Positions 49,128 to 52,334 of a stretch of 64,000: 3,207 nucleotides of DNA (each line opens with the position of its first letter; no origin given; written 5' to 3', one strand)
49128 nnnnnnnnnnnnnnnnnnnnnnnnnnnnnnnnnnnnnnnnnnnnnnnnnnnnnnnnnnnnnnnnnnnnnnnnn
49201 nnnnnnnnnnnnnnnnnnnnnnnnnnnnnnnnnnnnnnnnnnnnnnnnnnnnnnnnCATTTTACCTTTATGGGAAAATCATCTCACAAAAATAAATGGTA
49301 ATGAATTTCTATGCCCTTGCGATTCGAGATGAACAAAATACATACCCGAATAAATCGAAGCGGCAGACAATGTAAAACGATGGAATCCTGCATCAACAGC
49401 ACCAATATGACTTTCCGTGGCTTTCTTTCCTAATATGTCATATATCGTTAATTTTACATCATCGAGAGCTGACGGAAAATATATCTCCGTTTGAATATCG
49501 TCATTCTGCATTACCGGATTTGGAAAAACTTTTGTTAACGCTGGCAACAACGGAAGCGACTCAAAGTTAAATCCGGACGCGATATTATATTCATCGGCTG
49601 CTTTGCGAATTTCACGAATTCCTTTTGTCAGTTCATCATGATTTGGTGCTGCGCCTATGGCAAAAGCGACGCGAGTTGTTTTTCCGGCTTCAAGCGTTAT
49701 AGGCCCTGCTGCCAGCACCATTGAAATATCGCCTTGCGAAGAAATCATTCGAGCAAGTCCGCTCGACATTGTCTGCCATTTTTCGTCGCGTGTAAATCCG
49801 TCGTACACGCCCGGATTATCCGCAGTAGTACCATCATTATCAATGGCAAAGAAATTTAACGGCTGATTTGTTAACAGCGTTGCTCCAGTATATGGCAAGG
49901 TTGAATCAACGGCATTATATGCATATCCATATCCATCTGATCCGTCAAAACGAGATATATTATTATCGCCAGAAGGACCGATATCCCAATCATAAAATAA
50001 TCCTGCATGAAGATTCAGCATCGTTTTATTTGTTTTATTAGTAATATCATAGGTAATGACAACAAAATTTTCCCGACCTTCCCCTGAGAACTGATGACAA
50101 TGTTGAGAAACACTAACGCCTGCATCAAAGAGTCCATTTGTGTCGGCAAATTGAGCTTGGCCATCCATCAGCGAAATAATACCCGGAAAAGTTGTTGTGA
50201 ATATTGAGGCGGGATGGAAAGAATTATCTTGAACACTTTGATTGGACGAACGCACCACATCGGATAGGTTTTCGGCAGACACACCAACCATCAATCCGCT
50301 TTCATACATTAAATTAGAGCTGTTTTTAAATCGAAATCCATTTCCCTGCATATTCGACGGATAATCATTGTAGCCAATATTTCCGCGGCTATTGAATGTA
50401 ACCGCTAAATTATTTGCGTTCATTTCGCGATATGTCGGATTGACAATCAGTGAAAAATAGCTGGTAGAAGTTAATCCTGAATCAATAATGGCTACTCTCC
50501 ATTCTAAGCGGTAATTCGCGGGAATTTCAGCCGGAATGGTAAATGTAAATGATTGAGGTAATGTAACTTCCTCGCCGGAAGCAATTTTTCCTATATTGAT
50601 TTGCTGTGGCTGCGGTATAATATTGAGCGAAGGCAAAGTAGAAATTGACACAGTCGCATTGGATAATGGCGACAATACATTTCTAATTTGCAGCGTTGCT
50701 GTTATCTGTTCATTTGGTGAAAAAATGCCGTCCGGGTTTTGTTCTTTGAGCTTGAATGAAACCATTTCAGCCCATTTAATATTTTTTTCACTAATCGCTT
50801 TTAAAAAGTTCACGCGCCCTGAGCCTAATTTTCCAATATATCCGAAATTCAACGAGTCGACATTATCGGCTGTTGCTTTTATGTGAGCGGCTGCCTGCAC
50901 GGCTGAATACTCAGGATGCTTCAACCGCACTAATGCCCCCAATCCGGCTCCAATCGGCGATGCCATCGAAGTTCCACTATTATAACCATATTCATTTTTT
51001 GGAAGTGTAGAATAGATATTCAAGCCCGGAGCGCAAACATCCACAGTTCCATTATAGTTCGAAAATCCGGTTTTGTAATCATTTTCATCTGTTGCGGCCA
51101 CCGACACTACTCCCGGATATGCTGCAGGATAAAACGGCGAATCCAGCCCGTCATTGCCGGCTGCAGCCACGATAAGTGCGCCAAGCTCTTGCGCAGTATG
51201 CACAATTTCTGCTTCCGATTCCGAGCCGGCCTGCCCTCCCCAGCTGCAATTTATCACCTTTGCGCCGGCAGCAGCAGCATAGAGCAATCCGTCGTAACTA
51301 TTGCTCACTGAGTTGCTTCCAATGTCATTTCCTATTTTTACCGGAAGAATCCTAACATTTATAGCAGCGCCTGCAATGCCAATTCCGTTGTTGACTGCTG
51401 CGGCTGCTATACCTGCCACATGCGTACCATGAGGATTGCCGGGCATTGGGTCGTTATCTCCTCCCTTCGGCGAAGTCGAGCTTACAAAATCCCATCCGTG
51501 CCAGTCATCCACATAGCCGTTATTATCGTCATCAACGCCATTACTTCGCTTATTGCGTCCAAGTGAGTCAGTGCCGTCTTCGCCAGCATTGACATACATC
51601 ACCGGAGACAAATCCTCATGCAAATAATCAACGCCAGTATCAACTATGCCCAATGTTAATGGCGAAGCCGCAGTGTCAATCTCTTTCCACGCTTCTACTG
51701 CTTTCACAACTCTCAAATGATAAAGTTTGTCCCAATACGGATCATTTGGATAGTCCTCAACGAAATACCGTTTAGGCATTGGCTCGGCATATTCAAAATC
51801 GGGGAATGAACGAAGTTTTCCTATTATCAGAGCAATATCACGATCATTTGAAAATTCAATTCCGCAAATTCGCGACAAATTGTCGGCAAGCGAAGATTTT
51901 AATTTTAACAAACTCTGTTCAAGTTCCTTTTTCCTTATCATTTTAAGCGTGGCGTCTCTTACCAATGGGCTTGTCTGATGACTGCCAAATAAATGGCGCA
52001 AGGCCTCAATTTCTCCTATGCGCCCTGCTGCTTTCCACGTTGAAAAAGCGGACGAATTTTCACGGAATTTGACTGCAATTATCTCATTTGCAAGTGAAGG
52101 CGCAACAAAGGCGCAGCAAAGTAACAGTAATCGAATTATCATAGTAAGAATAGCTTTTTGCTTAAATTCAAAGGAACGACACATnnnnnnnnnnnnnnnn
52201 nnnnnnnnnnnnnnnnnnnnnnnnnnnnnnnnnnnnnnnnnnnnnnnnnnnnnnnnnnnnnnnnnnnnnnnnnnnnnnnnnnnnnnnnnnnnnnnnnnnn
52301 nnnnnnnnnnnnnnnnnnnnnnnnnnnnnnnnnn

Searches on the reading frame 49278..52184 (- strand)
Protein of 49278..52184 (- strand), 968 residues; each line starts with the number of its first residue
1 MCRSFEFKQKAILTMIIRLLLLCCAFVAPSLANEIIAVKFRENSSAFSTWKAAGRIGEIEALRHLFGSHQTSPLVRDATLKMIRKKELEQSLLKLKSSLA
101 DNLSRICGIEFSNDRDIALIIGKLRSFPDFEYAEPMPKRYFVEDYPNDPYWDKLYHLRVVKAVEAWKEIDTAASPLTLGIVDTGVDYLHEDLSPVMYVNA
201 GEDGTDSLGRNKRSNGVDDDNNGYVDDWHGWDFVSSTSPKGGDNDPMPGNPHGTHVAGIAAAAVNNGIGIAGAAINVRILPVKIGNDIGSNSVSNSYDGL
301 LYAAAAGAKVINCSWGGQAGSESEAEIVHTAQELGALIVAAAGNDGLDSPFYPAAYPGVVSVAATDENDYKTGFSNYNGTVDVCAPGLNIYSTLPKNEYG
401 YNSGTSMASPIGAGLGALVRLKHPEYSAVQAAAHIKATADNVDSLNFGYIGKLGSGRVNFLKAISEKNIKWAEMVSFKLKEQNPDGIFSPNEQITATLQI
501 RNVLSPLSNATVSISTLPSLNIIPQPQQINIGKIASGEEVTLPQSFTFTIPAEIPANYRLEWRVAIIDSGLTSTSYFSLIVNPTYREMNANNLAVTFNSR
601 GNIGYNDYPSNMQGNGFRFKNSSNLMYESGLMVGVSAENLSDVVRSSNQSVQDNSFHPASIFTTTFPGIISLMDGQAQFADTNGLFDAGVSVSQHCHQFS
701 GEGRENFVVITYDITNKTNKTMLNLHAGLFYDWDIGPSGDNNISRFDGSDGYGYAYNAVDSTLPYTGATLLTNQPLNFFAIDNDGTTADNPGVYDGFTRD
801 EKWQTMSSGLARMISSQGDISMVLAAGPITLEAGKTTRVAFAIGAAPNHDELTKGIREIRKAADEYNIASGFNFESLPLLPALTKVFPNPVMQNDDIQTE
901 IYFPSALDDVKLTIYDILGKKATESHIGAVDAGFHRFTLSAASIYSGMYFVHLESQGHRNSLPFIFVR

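Call 5: search_protein_families(library=pfam, proteins=[window:49278-52184:-], max_evalue=0.01)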
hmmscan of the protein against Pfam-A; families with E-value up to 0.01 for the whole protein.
window:49278-52184:- (968 aa): 3 families
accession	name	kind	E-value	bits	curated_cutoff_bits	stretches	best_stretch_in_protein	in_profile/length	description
PF00082.27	Peptidase_S8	-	3.9e-46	158.1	21.8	1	177-447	5-285/288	Subtilase family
PF18962.6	Por_Secre_tail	-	0.0001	23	27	1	886-958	1-67/75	Secretion system C-terminal sorting domain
PF25560.1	DUF7932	-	0.00012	22.9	27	1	473-553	3-88/130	Domain of unknown function (DUF7932)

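Call 6: search_protein_families(library=ncbifam, proteins=[window:49278-52184:-], max_evalue=0.01)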
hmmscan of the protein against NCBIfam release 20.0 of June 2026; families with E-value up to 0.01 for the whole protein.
window:49278-52184:- (968 aa): 9 families
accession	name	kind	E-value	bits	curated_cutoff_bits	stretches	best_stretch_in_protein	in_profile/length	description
TIGR03921.1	T7SS_mycosin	equivalog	1.1e-40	139.9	278.75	1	227-468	33-289/353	type VII secretion-associated serine protease mycosin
NF033595.1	denti_PrtP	equivalog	1.7e-37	129.4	300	2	311-465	342-503/606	dentilisin complex serine proteinase subunit PrtP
TIGR03895.1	protease_PatA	subfamily_domain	1.1e-18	67.4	421.05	1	252-419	1-176/606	PatA/PatG family cyanobactin maturation protease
NF049966.1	QH_SP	equivalog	6.2e-14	51.9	165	1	270-440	50-212/219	subtilisin-like serine protease QhpE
NF051851.1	AtpSerPepEprS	equivalog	2.4e-08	32.5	1700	1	373-444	274-342/988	autotransporter serine peptidase EprS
TIGR04183.1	Por_Secre_tail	domain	4.5e-08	33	23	1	886-958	1-63/72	T9SS type A sorting domain-containing protein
NF040553.1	SGO_0316_fam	subfamily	5.5e-08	30.9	1400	1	382-430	670-722/1486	SGO_0316/SGO_0317 family LPXTG-anchored serine peptidase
NF040809.1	germ_prot_CspBA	exception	0.00093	16.9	1250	1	381-419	1006-1044/1099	bifunctional germination protease/germinant receptor pseudoprotease CspBA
NF040808.2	CspC_non_triad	exception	0.0029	16.1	675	0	380-419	458-497/556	bile acid germinant receptor pseudoprotease CspC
